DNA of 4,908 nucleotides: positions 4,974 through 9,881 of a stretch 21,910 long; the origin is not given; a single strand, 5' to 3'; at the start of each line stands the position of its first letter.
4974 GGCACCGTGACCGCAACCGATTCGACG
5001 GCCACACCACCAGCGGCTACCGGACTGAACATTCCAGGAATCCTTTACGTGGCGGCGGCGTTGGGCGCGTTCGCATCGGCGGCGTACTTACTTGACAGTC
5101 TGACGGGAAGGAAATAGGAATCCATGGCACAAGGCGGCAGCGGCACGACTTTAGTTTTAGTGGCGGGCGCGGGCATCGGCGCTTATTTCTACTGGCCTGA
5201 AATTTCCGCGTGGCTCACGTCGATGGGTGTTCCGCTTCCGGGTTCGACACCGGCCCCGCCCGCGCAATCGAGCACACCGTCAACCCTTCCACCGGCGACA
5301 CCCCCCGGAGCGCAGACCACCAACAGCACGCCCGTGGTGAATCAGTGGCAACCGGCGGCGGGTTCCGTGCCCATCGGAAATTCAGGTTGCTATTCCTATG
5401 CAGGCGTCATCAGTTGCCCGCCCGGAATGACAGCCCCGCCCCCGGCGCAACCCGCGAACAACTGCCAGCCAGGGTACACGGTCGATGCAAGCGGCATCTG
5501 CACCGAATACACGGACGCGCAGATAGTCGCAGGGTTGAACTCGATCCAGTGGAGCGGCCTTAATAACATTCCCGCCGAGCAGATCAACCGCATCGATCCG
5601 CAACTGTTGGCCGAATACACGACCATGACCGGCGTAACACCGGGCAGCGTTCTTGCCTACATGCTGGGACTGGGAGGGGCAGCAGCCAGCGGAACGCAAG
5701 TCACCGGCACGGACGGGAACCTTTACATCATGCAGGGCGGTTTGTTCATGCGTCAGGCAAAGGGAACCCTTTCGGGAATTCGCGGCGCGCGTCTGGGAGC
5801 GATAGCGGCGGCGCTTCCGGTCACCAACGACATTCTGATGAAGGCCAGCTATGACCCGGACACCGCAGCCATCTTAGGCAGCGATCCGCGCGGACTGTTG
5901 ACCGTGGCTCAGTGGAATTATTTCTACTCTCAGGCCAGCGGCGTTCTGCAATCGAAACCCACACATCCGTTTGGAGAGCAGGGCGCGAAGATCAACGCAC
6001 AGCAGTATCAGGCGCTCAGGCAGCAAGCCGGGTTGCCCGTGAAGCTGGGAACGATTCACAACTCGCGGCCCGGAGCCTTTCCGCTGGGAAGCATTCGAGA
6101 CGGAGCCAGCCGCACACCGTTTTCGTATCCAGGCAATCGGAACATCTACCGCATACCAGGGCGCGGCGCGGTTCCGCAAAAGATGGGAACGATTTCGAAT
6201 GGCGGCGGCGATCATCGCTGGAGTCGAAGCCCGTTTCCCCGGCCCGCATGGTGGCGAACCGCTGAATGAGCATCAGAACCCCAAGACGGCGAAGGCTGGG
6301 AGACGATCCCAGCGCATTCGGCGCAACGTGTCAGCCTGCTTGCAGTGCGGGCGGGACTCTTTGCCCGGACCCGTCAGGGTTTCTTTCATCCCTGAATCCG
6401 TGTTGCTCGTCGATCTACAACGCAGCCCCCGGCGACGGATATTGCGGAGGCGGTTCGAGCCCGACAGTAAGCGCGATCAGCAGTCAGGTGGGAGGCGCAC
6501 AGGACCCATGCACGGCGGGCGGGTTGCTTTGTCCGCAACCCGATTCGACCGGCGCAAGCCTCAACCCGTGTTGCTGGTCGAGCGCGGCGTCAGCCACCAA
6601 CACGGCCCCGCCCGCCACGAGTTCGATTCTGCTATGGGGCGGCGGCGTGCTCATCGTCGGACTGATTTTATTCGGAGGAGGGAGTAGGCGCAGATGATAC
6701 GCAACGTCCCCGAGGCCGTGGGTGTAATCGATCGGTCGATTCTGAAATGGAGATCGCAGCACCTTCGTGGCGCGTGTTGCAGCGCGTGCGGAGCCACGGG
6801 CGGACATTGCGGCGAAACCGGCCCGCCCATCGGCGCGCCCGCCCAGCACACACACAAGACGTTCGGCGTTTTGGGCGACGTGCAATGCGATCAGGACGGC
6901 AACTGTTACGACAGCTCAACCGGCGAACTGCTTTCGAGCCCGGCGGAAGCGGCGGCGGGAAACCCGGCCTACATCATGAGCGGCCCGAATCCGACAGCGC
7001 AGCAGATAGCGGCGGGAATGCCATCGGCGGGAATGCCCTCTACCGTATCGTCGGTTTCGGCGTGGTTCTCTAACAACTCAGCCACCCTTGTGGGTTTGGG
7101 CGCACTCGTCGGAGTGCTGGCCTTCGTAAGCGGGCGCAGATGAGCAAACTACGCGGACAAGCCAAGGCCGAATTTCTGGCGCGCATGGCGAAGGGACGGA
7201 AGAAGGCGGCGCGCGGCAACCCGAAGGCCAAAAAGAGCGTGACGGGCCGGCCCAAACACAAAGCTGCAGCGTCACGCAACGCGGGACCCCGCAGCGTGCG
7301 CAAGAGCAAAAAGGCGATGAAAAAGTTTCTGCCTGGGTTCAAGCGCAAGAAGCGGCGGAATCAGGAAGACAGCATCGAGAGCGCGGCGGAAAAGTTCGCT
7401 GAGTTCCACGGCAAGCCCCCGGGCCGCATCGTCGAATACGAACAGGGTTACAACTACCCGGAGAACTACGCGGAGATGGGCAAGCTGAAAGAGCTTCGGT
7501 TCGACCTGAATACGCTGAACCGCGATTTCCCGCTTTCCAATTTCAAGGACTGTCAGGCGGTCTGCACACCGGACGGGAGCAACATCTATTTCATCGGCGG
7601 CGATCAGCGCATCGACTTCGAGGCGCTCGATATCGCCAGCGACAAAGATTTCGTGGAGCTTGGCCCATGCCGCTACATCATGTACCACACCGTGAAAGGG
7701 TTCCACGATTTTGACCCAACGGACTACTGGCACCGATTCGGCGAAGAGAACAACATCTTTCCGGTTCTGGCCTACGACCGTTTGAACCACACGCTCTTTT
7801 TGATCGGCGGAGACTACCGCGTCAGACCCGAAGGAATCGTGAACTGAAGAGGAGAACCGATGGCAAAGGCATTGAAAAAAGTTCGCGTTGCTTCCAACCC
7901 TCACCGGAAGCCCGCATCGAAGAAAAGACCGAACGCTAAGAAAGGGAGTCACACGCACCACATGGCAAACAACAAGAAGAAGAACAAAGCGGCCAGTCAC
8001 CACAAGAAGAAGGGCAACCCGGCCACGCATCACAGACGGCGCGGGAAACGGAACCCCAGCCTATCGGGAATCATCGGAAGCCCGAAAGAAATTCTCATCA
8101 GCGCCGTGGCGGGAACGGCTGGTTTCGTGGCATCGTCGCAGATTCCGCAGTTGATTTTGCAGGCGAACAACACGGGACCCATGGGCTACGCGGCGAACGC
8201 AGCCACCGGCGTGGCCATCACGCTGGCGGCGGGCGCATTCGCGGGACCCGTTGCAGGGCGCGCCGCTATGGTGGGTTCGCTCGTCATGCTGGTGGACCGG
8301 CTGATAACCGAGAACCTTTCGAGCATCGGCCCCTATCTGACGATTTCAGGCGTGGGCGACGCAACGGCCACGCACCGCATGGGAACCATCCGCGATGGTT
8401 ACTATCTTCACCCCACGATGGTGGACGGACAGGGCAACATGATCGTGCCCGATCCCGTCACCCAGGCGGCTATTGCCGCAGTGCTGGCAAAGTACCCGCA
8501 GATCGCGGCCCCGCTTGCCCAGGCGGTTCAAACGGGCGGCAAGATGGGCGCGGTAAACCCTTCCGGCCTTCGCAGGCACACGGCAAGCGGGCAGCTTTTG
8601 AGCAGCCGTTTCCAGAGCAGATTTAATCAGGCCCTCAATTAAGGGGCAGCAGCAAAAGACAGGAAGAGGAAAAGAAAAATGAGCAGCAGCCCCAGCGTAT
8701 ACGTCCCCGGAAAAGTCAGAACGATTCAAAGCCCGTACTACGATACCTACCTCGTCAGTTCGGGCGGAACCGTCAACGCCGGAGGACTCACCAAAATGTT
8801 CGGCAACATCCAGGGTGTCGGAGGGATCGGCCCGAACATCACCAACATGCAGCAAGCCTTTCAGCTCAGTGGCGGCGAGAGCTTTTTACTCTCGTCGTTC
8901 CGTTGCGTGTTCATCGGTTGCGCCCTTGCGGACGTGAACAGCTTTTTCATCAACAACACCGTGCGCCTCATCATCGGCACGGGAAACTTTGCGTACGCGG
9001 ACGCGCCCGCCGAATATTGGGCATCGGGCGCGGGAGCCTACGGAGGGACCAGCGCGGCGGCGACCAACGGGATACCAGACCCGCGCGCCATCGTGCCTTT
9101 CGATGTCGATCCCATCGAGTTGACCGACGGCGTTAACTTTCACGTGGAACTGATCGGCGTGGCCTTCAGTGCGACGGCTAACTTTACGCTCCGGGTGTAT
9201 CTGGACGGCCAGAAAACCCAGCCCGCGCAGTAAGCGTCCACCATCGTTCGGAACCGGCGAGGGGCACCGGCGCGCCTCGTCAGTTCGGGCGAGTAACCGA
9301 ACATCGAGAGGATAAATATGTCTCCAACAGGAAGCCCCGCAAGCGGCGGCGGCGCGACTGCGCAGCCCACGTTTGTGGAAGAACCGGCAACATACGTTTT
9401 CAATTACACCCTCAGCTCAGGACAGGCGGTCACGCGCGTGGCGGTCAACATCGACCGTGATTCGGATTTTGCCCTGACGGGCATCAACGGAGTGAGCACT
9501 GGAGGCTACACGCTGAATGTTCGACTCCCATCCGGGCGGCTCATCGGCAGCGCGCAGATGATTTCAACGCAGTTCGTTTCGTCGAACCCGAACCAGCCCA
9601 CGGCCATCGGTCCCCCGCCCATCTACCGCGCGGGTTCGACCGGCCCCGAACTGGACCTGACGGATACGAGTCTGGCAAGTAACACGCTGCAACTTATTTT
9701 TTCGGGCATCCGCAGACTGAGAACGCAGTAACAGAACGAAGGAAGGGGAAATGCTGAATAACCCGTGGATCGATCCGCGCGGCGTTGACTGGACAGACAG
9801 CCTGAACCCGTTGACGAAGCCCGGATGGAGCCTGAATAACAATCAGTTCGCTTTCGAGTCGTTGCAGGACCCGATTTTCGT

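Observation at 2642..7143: Run of six consecutive genes, five of them ending in a hydrophobic helix plus a short Arg/Lys tail (a sorting-signal-like architecture)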

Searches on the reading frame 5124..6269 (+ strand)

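Call 3: search_protein_families(library=pfam, max_evalue=0.1, proteins=[window:5124-6269:+])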
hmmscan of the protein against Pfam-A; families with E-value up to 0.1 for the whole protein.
window:5124-6269:+ (381 aa): 1 family
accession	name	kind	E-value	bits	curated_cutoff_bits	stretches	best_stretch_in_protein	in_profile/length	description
PF02657.20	SufE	-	0.053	13.7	27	1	129-168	61-100/121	Fe-S metabolism associated domain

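Call 4: search_protein_families(library=phrogs, max_evalue=0.1, proteins=[window:5124-6269:+])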
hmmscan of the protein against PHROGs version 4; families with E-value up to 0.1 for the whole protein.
window:5124-6269:+ (381 aa): 0 families

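Call 23: search_protein_families(library=ncbifam, max_evalue=10, proteins=[window:5124-6269:+])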
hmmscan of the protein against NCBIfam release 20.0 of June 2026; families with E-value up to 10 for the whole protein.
window:5124-6269:+ (381 aa): 0 families

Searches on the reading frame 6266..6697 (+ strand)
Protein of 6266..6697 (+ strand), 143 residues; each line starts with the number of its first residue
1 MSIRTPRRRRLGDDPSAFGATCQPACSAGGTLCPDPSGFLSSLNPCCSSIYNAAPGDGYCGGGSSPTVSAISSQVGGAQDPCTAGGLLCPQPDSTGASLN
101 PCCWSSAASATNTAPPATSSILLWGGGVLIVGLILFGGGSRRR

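Call 3: search_protein_families(library=pfam, max_evalue=0.1, proteins=[window:6266-6697:+])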
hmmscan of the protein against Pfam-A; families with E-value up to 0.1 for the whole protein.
window:6266-6697:+ (143 aa): 0 families

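Call 4: search_protein_families(library=phrogs, max_evalue=0.1, proteins=[window:6266-6697:+])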
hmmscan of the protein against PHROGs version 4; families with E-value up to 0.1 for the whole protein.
window:6266-6697:+ (143 aa): 1 family
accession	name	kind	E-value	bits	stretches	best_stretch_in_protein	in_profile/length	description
phrog_9102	-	unknown function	0.051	14.6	0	107-127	11-31/69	-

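Call 23: search_protein_families(library=ncbifam, max_evalue=10, proteins=[window:6266-6697:+])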
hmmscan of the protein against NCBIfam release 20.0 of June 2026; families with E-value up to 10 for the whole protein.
window:6266-6697:+ (143 aa): 1 family
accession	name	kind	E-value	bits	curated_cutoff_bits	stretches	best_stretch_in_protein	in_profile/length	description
NF007433.0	PRK09979.1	equivalog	0.77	9.8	85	1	96-109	8-22/33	rho operon leader peptide RhoL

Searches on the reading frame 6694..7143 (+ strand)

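Call 3: search_protein_families(library=pfam, max_evalue=0.1, proteins=[window:6694-7143:+])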
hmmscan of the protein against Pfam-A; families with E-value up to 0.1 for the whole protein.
window:6694-7143:+ (149 aa): 1 family
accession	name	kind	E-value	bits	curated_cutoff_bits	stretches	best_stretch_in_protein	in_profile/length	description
PF00080.25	Sod_Cu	-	0.011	16.6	28.9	1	23-81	36-93/133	Copper/zinc superoxide dismutase (SODC)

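Call 4: search_protein_families(library=phrogs, max_evalue=0.1, proteins=[window:6694-7143:+])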
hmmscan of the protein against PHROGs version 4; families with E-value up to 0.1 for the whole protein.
window:6694-7143:+ (149 aa): 0 families

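Call 23: search_protein_families(library=ncbifam, max_evalue=10, proteins=[window:6694-7143:+])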
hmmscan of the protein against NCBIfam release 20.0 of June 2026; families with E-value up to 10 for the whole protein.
window:6694-7143:+ (149 aa): 3 families
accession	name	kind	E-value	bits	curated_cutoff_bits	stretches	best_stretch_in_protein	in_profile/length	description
TIGR02659.1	TTQ_MADH_Lt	equivalog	0.1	12.4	196.85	1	64-104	83-123/186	methylamine dehydrogenase (amicyanin) small subunit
TIGR01167.1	LPXTG_anchor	domain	0.37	11.5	15.9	1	126-149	9-31/34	LPXTG cell wall anchor domain-containing protein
NF040681.2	GPS-CTERM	domain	6.4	7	28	0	130-149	9-26/28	GPS-CTERM domain-containing protein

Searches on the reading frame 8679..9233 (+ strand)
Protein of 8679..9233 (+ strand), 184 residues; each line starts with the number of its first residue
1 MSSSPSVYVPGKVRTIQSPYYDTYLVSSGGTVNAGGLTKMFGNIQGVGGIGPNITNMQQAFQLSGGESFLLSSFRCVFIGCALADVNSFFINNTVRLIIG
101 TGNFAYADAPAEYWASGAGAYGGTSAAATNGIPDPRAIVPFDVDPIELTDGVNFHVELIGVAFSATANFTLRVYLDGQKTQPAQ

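Call 5: search_protein_families(library=pfam, max_evalue=0.1, proteins=[window:8679-9233:+])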
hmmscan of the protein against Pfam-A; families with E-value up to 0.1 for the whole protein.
window:8679-9233:+ (184 aa): 0 families

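Call 6: search_protein_families(library=phrogs, max_evalue=0.1, proteins=[window:8679-9233:+])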
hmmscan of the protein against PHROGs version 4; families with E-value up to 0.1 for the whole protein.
window:8679-9233:+ (184 aa): 0 families

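Call 27: find_homologous_proteins(query=window:8679-9233:+, max_evalue=0.001)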
Query window:8679-9233:+ (184 aa): 82 proteins with E <= 0.001 among 209 candidates.
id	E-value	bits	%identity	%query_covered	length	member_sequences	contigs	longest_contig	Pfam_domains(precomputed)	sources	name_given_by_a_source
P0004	8.0e-112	389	95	99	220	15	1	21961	-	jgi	jgi:hypothetical protein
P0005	9.1e-110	383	95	99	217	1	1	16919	-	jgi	jgi:hypothetical protein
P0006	3.1e-109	381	92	98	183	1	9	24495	-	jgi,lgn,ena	-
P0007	2.3e-104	365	89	98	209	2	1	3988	-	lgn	-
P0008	1.5e-103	362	87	99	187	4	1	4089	-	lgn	-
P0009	5.7e-100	351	83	99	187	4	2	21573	-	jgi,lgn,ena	-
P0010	6.0e-100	351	85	100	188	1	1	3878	-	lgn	-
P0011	1.8e-99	349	85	99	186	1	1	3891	-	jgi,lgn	-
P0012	3.7e-99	348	85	100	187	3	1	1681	-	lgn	-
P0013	5.4e-99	347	85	99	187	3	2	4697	-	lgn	-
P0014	8.4e-99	347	86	99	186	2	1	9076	-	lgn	-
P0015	1.1e-98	346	83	99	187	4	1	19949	-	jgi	jgi:hypothetical protein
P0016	2.1e-98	346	83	99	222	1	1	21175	-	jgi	jgi:hypothetical protein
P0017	2.4e-98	345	83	99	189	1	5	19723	-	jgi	-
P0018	2.8e-98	345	83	99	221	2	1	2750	-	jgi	-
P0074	3.8e-55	205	78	64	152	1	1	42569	-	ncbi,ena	-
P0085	2.7e-6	45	37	70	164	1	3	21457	-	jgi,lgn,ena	-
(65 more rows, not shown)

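Call 30: find_encoding_contigs(protein=P0085, flank=10000, max_places=2)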
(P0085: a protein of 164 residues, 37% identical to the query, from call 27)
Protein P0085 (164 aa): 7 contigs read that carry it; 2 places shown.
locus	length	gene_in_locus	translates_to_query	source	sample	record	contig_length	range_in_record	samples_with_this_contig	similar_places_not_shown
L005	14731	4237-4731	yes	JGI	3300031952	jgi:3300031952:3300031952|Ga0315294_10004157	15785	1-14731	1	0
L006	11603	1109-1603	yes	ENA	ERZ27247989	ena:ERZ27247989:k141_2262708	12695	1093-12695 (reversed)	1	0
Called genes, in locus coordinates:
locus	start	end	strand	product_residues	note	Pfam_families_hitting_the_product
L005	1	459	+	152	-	?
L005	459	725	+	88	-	-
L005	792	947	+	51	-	-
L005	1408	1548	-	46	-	-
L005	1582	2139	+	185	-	-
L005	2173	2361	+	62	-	-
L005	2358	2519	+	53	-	-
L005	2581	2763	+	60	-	-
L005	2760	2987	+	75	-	-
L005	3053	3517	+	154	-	-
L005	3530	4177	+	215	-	-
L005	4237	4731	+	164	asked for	-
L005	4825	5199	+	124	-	-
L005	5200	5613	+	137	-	-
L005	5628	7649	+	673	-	-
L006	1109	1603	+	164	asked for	-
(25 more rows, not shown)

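Call 31: find_encoding_contigs(protein=P0074, flank=10000, max_places=2)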
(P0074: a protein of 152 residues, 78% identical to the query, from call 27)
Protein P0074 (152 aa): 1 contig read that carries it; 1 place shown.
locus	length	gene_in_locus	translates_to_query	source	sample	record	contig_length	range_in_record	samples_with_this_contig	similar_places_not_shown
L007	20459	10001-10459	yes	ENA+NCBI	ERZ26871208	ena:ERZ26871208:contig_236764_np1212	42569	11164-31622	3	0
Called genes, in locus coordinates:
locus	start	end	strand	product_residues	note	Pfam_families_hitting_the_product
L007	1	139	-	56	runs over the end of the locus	-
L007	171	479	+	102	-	-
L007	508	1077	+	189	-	-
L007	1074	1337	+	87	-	-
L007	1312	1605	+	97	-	PF11638:DnaA_N (weak)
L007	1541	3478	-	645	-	-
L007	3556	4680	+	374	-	-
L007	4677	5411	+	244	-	-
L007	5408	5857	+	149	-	-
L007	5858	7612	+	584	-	-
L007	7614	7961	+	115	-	-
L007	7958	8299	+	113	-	-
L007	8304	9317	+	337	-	-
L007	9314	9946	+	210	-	-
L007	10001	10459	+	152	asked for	-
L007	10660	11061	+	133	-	-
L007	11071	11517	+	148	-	-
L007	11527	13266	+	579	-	PF12543:DUF3738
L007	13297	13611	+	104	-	-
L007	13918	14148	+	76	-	-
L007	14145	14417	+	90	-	-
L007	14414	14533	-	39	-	-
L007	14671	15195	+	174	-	PF00474:SSF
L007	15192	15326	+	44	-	-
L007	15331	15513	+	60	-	-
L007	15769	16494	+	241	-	-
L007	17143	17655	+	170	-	-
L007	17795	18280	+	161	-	PF19649:DUF6152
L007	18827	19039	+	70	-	-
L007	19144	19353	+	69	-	-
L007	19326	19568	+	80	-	-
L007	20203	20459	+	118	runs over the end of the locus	-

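Call 33: predict_structure(alignment_id=A3)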
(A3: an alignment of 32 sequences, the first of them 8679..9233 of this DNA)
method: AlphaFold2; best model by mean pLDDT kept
length: 184 residues; sequences in the alignment: 32
mean_pLDDT: 81.7   pTM: 0.77
mean pLDDT of the five models: 81.7, 81.0, 79.3, 78.0, 71.6
residues with pLDDT >= 90: 67; 70-90: 83; 50-70: 23; < 50: 11
segments of 3 or more residues with pLDDT < 50: 1-6
pLDDT, mean of each block of 10 residues (from residue 1): 46 80 93 92 87 89 88 88 87 92 86 72 52 68 83 91 91 91 73
secondary structure, 60 per line:
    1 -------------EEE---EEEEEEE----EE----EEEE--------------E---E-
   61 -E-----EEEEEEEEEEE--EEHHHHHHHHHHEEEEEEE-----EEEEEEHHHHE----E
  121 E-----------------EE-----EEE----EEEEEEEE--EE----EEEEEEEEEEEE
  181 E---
elements in order: E14-16 E20-26 E37-40 E68-78 H83-92 E93-99 E105-110 H111-114 E146-148 E153-160 E169-181
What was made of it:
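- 8679..9233 (+): The most conserved gene of the genome. It encodes a 184-aa beta-sandwich and is the candidate major capsid protein. AlphaFold pLDDT 81.7 (call 33).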

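Call 35: fold_search(model_id=the predicted structure, library=pdb)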
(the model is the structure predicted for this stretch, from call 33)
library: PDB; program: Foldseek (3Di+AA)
matches with E <= 10: 1071; with E <= 0.001: 0
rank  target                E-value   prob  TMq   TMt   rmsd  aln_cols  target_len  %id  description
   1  7eel_H                9.3e-03  0.94  0.31  0.38  11.3       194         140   13  Cyanophage Pam1 capsid asymmetric unit (released 2021-10-20)
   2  6gjt_F                3.2e-02  0.35  0.21  0.22  12.2       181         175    8  Chlamydia protein Pgp3 studied at high resolution in a new crystal form (released 2018-07-25)
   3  4e4d_X                3.6e-02  0.41  0.26  0.29  11.7       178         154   11  Crystal structure of mouse RANKL-OPG complex (released 2012-10-24)
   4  8dsj_K                6.5e-02  0.97  0.40  0.26   5.5       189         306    8  Peptidylglycine alpha hydroxylating monooxygenase anaerobic (released 2023-03-22)
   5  2buk                  6.9e-02  0.08  0.16  0.16  17.1       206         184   12  SATELLITE TOBACCO NECROSIS VIRUS (released 2005-08-18)
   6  6f2s_A                7.3e-02  0.06  0.13  0.12  18.5       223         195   12  CryoEM structure of Ageratum Yellow Vein virus (AYVV) (released 2018-06-27)
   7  4bcu                  9.0e-02  0.08  0.18  0.17  17.1       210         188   11  Satellite Tobacco Necrosis Virus (STNV) virus like particle in complex with the B3 aptamer (released 2013-01-23)
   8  5j09_E                9.0e-02  0.06  0.14  0.15  20.7       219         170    9  Crystal structure of decameric BFDV Capsid Protein (released 2016-05-04)
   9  5j09_D                9.5e-02  0.05  0.14  0.14  21.2       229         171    8  Crystal structure of decameric BFDV Capsid Protein (released 2016-05-04)
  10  4jdn_C                1.1e-01  0.15  0.19  0.21  12.8       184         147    8  Secreted Chlamydial Protein PGP3, C-terminal Domain (released 2013-06-05)
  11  6hlb_A                1.2e-01  0.21  0.21  0.11  11.4       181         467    9  X-ray structure of furin in complex with the cyclic peptide c[succinyl-Phe-2-Nal-(Arg)4-Lys]-Arg-4-Amba (released 2019-02-06)
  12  4jdo_B                1.2e-01  0.15  0.19  0.17  12.9       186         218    8  Secreted chlamydial protein pgp3, coiled-coil deletion (released 2013-06-05)
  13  4omc_B                1.5e-01  0.28  0.24  0.13  10.6       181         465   10  X-ray structure of human furin in complex with the competitive inhibitor meta-guanidinomethyl-Phac-RVR-Amba (released 2014-04-09)
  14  3jci                  1.5e-01  0.15  0.26  0.25  13.0       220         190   10  2.9 Angstrom Resolution Cryo-EM 3-D Reconstruction of Close-packed PCV2 Virus-like Particles (released 2016-02-03)
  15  9f4b_F1               1.5e-01  0.10  0.18  0.11  13.8       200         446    8  Pre-assembled baseplate cup of Klebsiella phage KP1 variant vB_Kpn_Lilla1 (released 2025-05-14)
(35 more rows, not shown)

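Call 38: fold_search(model_id=the predicted structure, library=viral)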
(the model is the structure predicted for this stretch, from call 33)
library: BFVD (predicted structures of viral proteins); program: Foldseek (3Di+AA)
matches with E <= 10: 1303; with E <= 0.001: 0
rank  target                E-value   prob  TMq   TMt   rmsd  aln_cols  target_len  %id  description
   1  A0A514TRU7            2.9e-03  0.75  0.27  0.18  16.0       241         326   11  Capsid protein [Capybara virus 11_cap1_98]
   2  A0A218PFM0            3.6e-03  0.93  0.27  0.28   9.5       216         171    9  ORF093 [Red sea bream iridovirus]
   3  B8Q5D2                3.8e-03  0.98  0.34  0.35   8.8       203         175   12  (no name in the UniProt tables at hand)
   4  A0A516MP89            3.8e-03  0.97  0.31  0.27   8.8       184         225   10  (no name in the UniProt tables at hand)
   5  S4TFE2                4.7e-03  0.90  0.32  0.29  12.2       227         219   13  Uncharacterized protein [uncultured marine virus]
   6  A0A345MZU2            4.7e-03  0.25  0.19  0.16  17.4       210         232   10  (no name in the UniProt tables at hand)
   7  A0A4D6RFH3            5.0e-03  0.82  0.28  0.29  13.3       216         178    7  (no name in the UniProt tables at hand)
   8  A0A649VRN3            5.6e-03  0.97  0.34  0.25   9.2       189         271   12  Minor tail protein [Gordonia phage Stormageddon]
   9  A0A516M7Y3            5.9e-03  1.00  0.36  0.22   7.2       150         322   15  (no name in the UniProt tables at hand)
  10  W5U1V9                6.9e-03  0.82  0.30  0.26  13.9       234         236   12  (no name in the UniProt tables at hand)
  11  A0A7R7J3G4            7.3e-03  0.72  0.25  0.16  10.7       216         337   10  (no name in the UniProt tables at hand)
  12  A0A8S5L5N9            7.3e-03  0.69  0.27  0.17   9.0       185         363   11  Uncharacterized protein [MELD virus sp.]
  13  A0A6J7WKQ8            8.1e-03  0.98  0.35  0.15   6.6       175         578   10  Uncharacterized protein [uncultured Caudovirales phage]
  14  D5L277                9.1e-03  0.99  0.36  0.50   5.9       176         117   11  Uncharacterized protein [uncultured virus]
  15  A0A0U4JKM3            9.1e-03  0.47  0.22  0.20  12.4       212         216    9  Uncharacterized protein [Arthrobacter phage Galaxy]
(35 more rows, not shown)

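Call 39: find_related_loci(query=A3, collection=genome_contigs, flank=10000)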
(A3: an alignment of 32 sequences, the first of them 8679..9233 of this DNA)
Query A3 (184 aa) in genome_contigs; peptide patterns used: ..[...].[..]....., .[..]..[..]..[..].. (x = any residue, [..] = any of these).
50 stretches matched a pattern; 1 encode a relative of the query (tblastn E <= 1e-3); 1 distinct loci.
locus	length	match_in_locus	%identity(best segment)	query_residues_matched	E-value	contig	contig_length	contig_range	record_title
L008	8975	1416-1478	71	161-181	1e-5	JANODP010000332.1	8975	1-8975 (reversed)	MAG: Schlesneria sp. isolate VAR_17_metabat_110 VAR_17_k141_1190391, whole genome shotgun sequence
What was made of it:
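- Tried and rejected: Scan of species-representative genomes with the conserved 184-aa family: only a 21-residue fragment in a Schlesneria MAG, so no host assignment (call 39).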

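Call 59: search_protein_families(library=pfam, max_evalue=0.001, proteins=[L007:11527-13266:+, L007:15769-16494:+, L007:17143-17655:+, L007:17795-18280:+, L007:1541-3478:-])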
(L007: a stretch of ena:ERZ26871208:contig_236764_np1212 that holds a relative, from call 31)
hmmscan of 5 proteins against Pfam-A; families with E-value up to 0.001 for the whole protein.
L007:11527-13266:+ (579 aa): 1 family
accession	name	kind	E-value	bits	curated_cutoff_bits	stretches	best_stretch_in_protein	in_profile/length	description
PF12543.13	DUF3738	-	1.1e-42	146.7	22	1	401-572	2-189/190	Protein of unknown function (DUF3738)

L007:15769-16494:+ (241 aa): 0 families

L007:17143-17655:+ (170 aa): 0 families

L007:17795-18280:+ (161 aa): 1 family
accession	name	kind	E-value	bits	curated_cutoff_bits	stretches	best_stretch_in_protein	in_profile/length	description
PF19649.4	DUF6152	-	4.5e-13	49.5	27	1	5-91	8-91/98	Family of unknown function (DUF6152)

L007:1541-3478:- (645 aa): 0 families

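Call 79: search_protein_representatives(alignment_id=A3)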
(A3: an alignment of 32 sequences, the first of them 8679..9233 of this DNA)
Query: 32 sequences, 187 profile positions. Proteins with E-value up to 0.001 (for the whole library): 460; up to 1e-10: 105; up to 1e-30: 16. The best 150 are listed.
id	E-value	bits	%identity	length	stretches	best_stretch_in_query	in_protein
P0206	9.9e-74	263.6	-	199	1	5-187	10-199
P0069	1.2e-59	217.7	-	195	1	50-171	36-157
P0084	3.6e-58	212.9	-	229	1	5-187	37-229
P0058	9.4e-58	211.5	-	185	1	5-142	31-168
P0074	5.5e-55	202.5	-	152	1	1-122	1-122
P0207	2.5e-53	197.0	-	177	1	6-187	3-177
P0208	3.1e-45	170.6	-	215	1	7-185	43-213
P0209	4.3e-38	147.4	-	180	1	7-184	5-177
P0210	8.7e-38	146.4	-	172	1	14-185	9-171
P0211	2.4e-36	141.7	-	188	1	5-187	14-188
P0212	5.2e-36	140.6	-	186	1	20-182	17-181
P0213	1.9e-35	138.8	-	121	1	60-185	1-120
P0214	7.3e-35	136.9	-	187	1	9-182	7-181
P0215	2.2e-34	135.3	-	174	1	14-185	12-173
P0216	4.6e-32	127.7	-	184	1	8-181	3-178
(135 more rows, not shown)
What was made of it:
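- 8679..9233 (+): 460 clusters at 50% identity in 1.84 billion proteins (call 79).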

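Call 81: search_protein_families(library=phrogs, alignment_id=A11, max_evalue=0.001)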
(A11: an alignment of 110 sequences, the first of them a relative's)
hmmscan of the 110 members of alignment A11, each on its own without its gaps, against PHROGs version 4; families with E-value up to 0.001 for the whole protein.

A. member 1, P0206 (199 aa): 0 families

B. families by the number of members that match (of 110 scanned): 15 families
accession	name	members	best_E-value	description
phrog_12311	-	1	2.1e-14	-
phrog_25176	-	1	5.7e-13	-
phrog_34484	-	1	1.2e-10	-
phrog_28625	-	1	6e-10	-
phrog_19055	-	1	8.3e-10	-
phrog_21223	-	1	2.1e-09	-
phrog_10117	-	1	5.9e-09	-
phrog_26859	-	1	8.2e-08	-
phrog_5758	-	1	4.7e-07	-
phrog_32396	-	1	1.2e-06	-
phrog_7641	-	1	1.3e-06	-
phrog_20113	-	1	1.5e-06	-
phrog_16794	-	1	2.3e-06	-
phrog_8554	-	1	2.8e-05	-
phrog_11808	-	1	0.00045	-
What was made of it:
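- Tried and rejected: A PHROG scan of 110 distant members of that family gave 15 families, each hit by a single member, and none carries a description (call 81).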

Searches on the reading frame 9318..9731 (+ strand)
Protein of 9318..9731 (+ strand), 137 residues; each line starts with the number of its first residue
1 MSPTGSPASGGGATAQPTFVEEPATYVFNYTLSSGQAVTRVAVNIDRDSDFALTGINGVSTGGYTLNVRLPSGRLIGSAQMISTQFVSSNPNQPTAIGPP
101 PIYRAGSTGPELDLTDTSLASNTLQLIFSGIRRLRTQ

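Call 5: search_protein_families(library=pfam, max_evalue=0.1, proteins=[window:9318-9731:+])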
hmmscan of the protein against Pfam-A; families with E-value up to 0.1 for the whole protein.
window:9318-9731:+ (137 aa): 0 families

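Call 6: search_protein_families(library=phrogs, max_evalue=0.1, proteins=[window:9318-9731:+])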
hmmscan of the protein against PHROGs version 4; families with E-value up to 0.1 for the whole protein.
window:9318-9731:+ (137 aa): 1 family
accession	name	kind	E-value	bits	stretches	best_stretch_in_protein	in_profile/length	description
phrog_9689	-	head and packaging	0.082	13.7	0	50-97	74-120/176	virion structural protein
